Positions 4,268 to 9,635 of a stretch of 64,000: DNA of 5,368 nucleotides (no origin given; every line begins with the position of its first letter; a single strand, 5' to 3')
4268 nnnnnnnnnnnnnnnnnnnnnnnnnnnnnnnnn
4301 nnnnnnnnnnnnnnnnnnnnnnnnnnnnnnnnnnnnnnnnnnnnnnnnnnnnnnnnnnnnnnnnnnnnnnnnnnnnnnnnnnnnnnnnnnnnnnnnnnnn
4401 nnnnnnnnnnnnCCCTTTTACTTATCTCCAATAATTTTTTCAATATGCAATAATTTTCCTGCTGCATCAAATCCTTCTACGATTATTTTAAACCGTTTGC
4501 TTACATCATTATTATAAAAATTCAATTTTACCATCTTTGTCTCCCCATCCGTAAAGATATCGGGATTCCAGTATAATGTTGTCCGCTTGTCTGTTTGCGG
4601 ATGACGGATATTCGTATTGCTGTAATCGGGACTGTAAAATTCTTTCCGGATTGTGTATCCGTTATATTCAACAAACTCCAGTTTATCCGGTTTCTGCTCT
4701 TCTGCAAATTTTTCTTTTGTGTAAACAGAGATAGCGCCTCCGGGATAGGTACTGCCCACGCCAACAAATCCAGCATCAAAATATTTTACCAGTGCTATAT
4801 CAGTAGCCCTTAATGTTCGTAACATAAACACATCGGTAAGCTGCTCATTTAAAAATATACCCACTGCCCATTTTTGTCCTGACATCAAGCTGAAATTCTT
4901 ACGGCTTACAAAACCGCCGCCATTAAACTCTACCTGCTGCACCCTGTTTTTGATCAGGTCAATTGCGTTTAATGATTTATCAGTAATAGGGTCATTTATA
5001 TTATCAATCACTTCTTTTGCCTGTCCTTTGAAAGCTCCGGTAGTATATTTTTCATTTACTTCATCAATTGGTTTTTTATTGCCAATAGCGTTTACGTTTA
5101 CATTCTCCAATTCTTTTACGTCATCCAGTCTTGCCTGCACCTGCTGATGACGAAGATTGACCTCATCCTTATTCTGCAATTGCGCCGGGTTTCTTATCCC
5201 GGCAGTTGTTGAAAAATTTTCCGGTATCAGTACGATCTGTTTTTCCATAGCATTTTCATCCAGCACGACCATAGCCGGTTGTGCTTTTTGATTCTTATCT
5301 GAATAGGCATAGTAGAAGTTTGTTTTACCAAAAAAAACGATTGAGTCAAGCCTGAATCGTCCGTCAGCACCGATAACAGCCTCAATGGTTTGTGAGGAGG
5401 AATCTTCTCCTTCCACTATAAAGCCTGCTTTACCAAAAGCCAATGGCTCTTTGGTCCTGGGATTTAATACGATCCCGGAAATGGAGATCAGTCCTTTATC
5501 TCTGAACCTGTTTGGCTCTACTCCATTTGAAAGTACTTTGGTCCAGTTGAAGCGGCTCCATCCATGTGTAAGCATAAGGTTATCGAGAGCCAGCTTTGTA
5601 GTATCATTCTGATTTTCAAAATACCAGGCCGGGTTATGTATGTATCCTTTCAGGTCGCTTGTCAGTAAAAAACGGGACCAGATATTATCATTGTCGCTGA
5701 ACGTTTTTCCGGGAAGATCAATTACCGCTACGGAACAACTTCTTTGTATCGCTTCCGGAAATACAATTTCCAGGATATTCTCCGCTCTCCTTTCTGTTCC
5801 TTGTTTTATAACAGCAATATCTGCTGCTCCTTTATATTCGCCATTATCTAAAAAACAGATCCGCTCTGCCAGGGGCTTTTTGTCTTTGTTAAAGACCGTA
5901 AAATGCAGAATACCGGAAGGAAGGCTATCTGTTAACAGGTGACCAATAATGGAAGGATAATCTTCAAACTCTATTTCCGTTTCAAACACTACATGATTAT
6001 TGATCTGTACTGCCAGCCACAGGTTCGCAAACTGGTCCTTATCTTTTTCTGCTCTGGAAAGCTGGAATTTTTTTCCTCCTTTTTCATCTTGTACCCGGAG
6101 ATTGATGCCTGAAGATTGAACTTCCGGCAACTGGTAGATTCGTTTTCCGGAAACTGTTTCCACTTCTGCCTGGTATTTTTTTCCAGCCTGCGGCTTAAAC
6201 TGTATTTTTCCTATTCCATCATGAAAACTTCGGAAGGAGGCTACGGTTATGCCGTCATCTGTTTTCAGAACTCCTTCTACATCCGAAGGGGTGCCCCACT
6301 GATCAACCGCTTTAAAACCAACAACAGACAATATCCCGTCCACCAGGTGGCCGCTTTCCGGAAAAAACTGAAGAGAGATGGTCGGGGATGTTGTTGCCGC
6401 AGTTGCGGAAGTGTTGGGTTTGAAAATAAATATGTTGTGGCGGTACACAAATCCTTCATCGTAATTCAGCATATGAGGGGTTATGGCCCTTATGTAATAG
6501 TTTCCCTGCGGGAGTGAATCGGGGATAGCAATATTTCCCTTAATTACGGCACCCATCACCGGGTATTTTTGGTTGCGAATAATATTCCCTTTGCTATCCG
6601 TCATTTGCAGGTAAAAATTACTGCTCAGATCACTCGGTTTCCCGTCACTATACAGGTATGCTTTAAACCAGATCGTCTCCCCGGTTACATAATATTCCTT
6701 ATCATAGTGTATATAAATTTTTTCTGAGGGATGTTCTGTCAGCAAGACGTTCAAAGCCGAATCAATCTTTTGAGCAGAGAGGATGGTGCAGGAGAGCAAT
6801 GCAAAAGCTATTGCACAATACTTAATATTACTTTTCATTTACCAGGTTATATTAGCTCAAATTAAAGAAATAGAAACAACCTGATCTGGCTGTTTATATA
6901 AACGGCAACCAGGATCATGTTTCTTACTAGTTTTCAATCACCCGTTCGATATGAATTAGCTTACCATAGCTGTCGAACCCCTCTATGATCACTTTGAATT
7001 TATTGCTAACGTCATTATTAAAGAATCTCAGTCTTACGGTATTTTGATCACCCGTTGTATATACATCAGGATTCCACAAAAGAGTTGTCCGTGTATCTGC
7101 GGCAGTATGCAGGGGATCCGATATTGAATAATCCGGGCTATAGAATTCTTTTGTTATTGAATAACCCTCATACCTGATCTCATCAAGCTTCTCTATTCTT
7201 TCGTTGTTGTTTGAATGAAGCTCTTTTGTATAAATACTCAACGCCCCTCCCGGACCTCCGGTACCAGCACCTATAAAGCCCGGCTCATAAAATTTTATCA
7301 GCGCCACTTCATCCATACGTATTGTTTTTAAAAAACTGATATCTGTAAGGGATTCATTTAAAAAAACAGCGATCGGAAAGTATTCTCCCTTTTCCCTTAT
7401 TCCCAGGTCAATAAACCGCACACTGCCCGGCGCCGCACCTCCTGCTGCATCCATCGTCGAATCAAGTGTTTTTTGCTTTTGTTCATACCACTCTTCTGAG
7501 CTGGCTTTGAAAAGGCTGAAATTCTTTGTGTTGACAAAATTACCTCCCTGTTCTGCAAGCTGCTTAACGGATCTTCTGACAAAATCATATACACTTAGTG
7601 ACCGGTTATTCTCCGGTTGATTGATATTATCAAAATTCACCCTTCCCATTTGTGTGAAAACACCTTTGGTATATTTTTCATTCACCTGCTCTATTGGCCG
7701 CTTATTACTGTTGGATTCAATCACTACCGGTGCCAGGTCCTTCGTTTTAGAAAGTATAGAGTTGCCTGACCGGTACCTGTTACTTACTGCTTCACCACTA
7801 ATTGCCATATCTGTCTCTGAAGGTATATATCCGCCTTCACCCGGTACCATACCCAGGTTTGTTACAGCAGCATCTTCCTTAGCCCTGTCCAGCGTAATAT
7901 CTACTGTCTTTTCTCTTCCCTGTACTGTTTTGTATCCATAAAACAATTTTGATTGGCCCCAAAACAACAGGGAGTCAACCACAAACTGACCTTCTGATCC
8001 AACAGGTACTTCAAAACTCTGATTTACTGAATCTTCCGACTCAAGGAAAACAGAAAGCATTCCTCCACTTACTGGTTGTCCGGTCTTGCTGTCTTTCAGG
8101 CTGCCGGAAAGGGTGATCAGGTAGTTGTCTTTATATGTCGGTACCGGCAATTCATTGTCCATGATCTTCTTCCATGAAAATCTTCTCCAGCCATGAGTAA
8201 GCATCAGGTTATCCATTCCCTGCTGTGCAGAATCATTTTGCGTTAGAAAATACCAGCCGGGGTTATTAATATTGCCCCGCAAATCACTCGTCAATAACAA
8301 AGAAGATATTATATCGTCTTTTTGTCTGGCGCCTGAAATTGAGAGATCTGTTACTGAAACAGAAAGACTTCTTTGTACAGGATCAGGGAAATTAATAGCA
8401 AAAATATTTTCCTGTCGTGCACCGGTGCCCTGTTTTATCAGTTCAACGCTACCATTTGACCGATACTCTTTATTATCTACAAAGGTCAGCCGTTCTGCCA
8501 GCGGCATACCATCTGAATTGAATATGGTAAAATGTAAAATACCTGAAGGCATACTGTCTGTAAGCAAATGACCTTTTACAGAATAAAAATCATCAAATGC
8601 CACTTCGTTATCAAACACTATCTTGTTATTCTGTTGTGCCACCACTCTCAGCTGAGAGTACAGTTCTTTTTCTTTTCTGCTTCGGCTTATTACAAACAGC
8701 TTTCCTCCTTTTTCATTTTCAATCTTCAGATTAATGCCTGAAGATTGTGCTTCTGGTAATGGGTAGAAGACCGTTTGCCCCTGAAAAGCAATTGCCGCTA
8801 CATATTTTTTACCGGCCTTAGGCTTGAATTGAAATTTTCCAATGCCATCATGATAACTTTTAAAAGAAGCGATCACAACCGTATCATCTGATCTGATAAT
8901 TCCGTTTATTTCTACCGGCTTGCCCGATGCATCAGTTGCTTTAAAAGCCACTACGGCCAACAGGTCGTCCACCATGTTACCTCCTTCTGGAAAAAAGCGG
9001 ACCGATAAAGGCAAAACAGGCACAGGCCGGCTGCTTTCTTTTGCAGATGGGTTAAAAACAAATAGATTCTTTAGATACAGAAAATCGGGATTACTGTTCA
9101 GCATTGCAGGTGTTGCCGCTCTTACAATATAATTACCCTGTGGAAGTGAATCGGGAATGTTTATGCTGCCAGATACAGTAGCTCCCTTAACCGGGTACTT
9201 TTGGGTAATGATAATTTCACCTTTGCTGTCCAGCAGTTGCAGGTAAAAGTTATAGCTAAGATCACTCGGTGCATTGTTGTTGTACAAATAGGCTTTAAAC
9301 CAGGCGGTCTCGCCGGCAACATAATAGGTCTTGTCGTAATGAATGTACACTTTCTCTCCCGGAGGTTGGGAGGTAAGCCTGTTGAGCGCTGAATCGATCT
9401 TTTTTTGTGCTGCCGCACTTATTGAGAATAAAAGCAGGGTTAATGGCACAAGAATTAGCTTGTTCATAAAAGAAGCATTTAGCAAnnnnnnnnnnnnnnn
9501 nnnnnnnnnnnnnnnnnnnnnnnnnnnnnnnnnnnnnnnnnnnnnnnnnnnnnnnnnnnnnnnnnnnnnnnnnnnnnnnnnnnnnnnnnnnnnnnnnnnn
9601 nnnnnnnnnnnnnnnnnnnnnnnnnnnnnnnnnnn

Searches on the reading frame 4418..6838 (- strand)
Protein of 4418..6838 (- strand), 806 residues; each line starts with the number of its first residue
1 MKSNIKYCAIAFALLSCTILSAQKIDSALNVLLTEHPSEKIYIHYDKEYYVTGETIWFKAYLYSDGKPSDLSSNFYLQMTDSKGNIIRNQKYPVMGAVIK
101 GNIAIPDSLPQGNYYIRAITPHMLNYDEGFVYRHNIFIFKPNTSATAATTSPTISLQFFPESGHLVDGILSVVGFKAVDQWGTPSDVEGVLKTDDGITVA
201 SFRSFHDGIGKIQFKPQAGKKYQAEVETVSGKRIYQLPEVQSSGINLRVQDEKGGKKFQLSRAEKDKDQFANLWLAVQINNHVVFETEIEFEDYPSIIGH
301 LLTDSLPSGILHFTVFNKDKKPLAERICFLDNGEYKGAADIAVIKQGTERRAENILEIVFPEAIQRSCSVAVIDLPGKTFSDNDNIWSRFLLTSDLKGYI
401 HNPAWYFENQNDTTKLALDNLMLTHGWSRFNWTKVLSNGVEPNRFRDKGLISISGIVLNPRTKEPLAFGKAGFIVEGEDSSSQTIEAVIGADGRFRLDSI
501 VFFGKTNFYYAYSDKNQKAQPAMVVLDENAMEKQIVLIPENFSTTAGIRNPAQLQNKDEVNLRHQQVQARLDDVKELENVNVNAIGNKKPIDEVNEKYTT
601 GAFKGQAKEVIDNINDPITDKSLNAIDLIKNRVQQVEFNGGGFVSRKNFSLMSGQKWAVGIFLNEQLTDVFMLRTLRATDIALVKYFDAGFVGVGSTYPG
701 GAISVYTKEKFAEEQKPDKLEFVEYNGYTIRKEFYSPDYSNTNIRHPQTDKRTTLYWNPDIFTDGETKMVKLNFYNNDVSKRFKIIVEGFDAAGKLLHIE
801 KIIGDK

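Call 30: search_protein_families(library=pfam, proteins=[window:4418-6838:-], max_evalue=0.001)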
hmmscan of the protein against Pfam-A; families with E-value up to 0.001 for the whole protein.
window:4418-6838:- (806 aa): 1 family
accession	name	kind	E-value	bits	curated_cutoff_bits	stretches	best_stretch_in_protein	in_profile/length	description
PF01835.25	MG2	-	0.00013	22.7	32.8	0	40-118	1-80/96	MG2 domain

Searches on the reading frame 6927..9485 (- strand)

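Call 30: search_protein_families(library=pfam, proteins=[window:6927-9485:-], max_evalue=0.001)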
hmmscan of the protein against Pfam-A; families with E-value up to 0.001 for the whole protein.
window:6927-9485:- (852 aa): 1 family
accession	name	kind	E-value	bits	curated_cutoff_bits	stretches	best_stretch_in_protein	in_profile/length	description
PF01835.25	MG2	-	3.8e-05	24.4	32.8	1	45-124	1-81/96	MG2 domain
